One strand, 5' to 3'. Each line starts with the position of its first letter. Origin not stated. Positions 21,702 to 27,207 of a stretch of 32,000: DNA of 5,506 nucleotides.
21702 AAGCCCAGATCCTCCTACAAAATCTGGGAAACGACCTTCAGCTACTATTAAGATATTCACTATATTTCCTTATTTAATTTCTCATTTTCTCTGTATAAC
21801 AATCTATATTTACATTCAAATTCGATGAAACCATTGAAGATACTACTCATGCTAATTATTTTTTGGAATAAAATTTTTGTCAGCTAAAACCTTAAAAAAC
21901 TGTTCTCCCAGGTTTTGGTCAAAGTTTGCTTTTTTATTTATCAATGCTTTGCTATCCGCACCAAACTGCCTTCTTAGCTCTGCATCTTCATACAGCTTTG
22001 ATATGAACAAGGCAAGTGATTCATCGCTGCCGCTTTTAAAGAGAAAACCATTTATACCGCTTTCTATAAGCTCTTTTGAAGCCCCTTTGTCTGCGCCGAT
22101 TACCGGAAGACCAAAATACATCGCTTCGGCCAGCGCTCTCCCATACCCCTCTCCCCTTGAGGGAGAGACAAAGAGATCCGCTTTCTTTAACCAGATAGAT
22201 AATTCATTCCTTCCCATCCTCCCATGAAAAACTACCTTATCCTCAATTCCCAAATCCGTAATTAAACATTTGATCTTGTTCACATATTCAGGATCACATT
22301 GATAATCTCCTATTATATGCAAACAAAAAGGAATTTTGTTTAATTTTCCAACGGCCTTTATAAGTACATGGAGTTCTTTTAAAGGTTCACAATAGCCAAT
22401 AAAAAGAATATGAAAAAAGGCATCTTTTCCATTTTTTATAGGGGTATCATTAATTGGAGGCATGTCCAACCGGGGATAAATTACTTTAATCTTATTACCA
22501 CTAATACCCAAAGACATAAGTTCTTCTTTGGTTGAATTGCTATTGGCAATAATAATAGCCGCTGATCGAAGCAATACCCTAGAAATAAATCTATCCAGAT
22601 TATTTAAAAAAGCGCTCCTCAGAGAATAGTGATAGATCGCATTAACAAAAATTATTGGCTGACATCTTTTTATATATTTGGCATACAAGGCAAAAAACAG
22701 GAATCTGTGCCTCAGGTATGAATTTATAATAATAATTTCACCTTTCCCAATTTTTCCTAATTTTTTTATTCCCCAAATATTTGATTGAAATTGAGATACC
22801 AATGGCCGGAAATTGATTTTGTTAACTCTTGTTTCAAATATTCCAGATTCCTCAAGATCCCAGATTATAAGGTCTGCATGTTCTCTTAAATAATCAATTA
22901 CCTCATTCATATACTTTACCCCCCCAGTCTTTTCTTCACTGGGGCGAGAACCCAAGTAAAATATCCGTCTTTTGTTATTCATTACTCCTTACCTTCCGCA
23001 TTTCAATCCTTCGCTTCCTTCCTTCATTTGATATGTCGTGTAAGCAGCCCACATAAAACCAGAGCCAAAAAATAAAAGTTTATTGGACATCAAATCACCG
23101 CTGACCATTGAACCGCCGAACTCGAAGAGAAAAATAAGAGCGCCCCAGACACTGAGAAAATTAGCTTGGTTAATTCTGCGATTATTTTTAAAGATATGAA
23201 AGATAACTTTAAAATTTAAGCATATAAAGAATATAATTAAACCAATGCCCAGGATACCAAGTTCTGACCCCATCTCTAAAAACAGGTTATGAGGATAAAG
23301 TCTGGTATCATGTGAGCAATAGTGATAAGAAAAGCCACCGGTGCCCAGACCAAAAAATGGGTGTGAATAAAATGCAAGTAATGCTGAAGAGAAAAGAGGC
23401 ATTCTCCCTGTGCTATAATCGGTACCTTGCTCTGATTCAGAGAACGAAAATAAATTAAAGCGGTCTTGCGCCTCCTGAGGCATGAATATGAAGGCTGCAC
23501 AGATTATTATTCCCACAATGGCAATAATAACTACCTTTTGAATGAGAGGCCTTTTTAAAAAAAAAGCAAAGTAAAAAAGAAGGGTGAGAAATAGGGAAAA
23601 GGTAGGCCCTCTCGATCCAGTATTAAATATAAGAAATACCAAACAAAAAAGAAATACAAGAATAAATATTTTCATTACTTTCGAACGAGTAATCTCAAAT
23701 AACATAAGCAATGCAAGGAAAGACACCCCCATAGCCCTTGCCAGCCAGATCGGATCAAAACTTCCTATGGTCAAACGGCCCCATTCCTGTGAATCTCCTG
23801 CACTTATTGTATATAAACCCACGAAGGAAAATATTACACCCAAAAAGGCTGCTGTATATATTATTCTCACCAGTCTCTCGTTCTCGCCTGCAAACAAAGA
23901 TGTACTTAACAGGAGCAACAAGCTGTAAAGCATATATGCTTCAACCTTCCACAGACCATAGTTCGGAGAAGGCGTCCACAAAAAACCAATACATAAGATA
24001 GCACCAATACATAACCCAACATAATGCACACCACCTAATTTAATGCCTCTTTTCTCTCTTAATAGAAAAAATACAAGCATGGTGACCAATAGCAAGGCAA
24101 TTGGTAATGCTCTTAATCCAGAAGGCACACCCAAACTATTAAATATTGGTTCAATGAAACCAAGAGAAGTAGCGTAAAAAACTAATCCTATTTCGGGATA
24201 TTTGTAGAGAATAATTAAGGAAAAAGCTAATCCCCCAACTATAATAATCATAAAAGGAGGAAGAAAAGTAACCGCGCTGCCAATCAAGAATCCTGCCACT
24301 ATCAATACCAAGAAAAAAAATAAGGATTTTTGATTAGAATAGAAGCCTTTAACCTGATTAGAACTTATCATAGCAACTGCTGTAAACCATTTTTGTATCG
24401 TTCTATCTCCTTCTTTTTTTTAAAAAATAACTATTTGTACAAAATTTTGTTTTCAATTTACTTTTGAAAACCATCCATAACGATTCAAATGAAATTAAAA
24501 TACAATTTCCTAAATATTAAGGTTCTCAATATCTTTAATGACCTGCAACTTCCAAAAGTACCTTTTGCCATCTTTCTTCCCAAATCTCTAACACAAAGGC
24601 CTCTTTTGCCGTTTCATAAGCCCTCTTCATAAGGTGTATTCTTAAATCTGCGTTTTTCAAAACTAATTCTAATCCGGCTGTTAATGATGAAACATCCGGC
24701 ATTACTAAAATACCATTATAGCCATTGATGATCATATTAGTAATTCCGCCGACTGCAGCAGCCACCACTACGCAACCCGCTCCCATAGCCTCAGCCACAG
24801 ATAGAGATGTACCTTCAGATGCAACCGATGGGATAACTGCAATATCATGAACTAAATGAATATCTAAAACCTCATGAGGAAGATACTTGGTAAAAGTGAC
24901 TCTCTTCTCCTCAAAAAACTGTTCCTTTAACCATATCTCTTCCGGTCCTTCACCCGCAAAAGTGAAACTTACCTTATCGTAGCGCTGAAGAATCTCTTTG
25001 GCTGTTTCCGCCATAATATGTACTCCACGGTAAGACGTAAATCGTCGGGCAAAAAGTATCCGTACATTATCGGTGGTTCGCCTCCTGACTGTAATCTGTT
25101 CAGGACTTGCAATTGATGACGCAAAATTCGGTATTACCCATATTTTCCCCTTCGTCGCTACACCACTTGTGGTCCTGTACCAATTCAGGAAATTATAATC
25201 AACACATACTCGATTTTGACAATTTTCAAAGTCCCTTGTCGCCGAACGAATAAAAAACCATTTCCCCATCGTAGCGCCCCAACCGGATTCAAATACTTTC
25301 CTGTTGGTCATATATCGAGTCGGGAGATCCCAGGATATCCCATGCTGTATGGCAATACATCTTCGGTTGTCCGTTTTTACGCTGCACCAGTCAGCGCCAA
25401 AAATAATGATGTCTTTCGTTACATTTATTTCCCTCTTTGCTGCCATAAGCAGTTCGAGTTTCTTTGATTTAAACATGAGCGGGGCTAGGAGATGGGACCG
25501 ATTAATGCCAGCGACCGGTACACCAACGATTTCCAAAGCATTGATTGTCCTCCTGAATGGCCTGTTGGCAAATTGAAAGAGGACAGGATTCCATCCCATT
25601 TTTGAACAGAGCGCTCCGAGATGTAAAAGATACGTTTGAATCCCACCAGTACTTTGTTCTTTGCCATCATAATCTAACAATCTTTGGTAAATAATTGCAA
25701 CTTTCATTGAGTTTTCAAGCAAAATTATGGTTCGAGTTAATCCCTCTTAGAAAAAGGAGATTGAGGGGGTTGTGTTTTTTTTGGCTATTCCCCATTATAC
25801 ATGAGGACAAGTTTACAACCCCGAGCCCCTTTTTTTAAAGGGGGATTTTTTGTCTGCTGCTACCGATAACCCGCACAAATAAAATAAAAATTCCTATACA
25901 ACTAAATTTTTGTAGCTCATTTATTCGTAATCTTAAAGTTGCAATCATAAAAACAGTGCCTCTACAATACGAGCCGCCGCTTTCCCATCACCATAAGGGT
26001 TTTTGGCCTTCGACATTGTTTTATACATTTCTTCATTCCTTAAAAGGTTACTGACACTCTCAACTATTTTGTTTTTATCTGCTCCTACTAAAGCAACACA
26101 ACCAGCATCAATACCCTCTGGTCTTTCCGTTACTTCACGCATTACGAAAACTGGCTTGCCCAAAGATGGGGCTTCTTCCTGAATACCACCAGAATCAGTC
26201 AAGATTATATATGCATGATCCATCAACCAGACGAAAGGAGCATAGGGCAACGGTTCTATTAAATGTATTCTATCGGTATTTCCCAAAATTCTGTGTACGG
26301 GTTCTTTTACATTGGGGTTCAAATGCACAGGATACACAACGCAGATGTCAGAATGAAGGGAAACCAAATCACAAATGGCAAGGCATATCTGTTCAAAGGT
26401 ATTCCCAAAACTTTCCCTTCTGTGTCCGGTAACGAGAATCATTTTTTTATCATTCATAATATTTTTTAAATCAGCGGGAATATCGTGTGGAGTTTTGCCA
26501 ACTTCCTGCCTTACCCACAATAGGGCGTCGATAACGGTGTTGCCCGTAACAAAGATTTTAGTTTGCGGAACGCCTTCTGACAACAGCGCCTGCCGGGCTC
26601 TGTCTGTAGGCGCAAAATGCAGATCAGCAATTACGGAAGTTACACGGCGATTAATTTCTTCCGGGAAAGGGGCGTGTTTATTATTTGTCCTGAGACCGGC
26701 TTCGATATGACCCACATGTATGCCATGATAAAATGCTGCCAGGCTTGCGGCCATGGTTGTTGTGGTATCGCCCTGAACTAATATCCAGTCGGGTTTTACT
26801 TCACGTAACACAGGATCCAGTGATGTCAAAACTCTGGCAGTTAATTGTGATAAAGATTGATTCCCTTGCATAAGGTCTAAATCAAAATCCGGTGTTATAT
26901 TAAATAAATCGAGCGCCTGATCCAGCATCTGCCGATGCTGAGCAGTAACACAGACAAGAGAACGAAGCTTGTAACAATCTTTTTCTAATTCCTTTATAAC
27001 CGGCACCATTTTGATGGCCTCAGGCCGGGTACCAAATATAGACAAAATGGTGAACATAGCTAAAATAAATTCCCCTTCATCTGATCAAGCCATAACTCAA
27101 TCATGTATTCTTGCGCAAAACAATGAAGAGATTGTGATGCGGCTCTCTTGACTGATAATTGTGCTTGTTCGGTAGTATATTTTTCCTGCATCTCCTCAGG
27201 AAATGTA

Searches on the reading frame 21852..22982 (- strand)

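Call 38: search_protein_families(library=pfam, proteins=[window:21852-22982:-], max_evalue=0.001)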
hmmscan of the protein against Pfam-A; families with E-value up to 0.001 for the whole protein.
window:21852-22982:- (376 aa): 4 families
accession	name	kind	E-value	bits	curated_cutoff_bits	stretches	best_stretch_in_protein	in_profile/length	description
PF00534.26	Glycos_transf_1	-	4.2e-35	121.3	26.4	1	190-343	16-168/172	Glycosyl transferases group 1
PF13692.12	Glyco_trans_1_4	-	4.2e-28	98.8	27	1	191-333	3-142/142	Glycosyl transferases group 1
PF13439.12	Glyco_transf_4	-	9.8e-09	35.9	28.5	1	55-170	44-164/170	Glycosyltransferase Family 4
PF20706.3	GT4-conflict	-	1.4e-06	28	26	1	163-296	172-310/385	Family 4 Glycosyltransferase in conflict systems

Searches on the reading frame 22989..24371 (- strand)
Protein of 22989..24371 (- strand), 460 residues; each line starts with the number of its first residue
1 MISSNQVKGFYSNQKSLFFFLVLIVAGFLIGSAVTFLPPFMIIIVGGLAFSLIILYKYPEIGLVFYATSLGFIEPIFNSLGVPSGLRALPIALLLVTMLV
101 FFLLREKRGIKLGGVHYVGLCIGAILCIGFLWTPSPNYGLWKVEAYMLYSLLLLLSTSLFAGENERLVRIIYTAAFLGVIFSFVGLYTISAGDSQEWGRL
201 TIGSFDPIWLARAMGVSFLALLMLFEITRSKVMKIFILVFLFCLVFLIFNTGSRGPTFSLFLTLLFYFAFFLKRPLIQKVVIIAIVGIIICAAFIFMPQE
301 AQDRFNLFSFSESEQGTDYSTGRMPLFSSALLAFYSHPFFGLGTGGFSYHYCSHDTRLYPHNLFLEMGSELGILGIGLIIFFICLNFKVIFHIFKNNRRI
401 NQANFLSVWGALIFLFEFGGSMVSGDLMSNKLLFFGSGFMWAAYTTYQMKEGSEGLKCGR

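Call 38: search_protein_families(library=pfam, proteins=[window:22989-24371:-], max_evalue=0.001)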
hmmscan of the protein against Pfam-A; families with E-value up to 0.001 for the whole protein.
window:22989-24371:- (460 aa): 1 family
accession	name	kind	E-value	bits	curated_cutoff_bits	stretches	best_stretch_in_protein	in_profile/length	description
PF04932.20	Wzy_C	-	1.4e-19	70.8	31.7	1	240-379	2-148/149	O-Antigen ligase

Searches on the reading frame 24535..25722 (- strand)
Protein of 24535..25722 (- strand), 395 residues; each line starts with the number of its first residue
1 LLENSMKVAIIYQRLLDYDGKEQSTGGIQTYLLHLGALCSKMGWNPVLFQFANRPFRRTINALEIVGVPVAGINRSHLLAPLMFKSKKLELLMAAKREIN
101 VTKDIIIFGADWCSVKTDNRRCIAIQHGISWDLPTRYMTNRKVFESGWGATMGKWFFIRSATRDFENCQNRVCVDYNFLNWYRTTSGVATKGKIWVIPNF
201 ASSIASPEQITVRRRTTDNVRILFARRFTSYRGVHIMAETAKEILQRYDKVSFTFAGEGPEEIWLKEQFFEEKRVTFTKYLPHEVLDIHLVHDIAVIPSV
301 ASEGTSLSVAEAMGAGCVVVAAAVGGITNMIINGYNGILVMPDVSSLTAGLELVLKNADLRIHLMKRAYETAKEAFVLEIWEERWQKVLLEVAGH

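Call 38: search_protein_families(library=pfam, proteins=[window:24535-25722:-], max_evalue=0.001)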
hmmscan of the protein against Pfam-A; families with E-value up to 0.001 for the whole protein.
window:24535-25722:- (395 aa): 2 families
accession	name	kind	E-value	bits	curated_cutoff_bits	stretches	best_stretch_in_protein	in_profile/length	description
PF00534.26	Glycos_transf_1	-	1e-22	80.9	26.4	1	215-370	11-171/172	Glycosyl transferases group 1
PF13692.12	Glyco_trans_1_4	-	1.7e-22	80.7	27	1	221-357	3-142/142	Glycosyl transferases group 1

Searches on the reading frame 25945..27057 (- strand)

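Call 38: search_protein_families(library=pfam, proteins=[window:25945-27057:-], max_evalue=0.001)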
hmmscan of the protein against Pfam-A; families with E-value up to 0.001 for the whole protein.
window:25945-27057:- (370 aa): 1 family
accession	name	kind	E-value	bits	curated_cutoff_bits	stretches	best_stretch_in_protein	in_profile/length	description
PF02350.25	Epimerase_2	-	1.4e-123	412.6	30.6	1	30-368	8-346/347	UDP-N-acetylglucosamine 2-epimerase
